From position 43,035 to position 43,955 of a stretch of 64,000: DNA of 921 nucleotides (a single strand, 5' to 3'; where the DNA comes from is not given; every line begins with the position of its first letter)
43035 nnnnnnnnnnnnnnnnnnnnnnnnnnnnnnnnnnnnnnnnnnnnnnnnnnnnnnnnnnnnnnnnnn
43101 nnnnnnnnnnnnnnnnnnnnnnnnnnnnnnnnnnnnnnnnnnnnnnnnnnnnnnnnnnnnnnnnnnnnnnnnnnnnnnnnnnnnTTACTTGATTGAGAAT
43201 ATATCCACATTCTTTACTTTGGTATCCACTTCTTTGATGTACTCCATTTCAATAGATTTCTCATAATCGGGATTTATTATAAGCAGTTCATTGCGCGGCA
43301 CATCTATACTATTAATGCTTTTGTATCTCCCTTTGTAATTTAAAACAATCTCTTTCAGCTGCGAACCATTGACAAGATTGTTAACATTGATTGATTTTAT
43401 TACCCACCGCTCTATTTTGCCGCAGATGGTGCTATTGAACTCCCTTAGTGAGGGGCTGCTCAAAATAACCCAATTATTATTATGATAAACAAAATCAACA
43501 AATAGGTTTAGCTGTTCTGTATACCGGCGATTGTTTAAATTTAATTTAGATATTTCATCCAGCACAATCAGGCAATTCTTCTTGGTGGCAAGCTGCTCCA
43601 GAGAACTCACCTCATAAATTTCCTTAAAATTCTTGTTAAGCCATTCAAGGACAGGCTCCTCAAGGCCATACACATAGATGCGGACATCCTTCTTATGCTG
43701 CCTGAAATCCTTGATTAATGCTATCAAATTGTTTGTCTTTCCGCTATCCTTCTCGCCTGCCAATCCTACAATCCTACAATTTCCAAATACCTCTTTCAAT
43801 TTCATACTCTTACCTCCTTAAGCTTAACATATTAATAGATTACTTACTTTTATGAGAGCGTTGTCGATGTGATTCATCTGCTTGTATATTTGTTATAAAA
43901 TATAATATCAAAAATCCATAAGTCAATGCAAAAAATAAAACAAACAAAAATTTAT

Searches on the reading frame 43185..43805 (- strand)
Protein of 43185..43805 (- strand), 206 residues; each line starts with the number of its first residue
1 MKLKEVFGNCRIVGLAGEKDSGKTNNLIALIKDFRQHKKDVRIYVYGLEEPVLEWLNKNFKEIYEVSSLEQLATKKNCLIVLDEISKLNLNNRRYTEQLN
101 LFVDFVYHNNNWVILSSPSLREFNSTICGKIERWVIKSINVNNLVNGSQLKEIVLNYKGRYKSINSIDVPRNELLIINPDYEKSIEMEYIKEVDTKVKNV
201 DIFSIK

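Call 29: search_protein_families(library=pfam, proteins=[window:43185-43805:-], max_evalue=0.01)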
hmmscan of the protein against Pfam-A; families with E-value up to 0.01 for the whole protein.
window:43185-43805:- (206 aa): 1 family
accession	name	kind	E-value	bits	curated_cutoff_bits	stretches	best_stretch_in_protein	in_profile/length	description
PF13173.12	AAA_14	-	1.3e-05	25.7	27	1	11-119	3-100/129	AAA domain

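Call 45: search_protein_families(library=phrogs, proteins=[window:43185-43805:-], max_evalue=0.01)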
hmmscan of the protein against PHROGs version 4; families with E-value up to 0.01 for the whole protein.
window:43185-43805:- (206 aa): 1 family
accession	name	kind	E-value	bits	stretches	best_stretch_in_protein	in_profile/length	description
phrog_33785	-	unknown function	0.0028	18.4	1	22-48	4-30/48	-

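Call 64: search_protein_families(library=ncbifam, proteins=[window:43185-43805:-], max_evalue=1)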
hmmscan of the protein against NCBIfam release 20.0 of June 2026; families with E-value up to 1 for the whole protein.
window:43185-43805:- (206 aa): 1 family
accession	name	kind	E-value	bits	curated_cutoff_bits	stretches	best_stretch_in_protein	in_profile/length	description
NF004584.0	PRK05928.2-1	equivalog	0.016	14.6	233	1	19-96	117-196/269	uroporphyrinogen-III synthase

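Call 97: search_solved_structures(query=window:43185-43805:-, max_evalue=10)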
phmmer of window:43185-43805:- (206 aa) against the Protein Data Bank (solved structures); distinct sequences matched with E-value up to 10: 2.
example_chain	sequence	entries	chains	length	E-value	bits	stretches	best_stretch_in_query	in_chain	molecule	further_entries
8frp_A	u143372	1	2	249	1.4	11.7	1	10-105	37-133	Lipopolysaccharide export system ATP-binding protein LptB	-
8frl_A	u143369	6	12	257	1.4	11.7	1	10-105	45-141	Lipopolysaccharide export system ATP-binding protein LptB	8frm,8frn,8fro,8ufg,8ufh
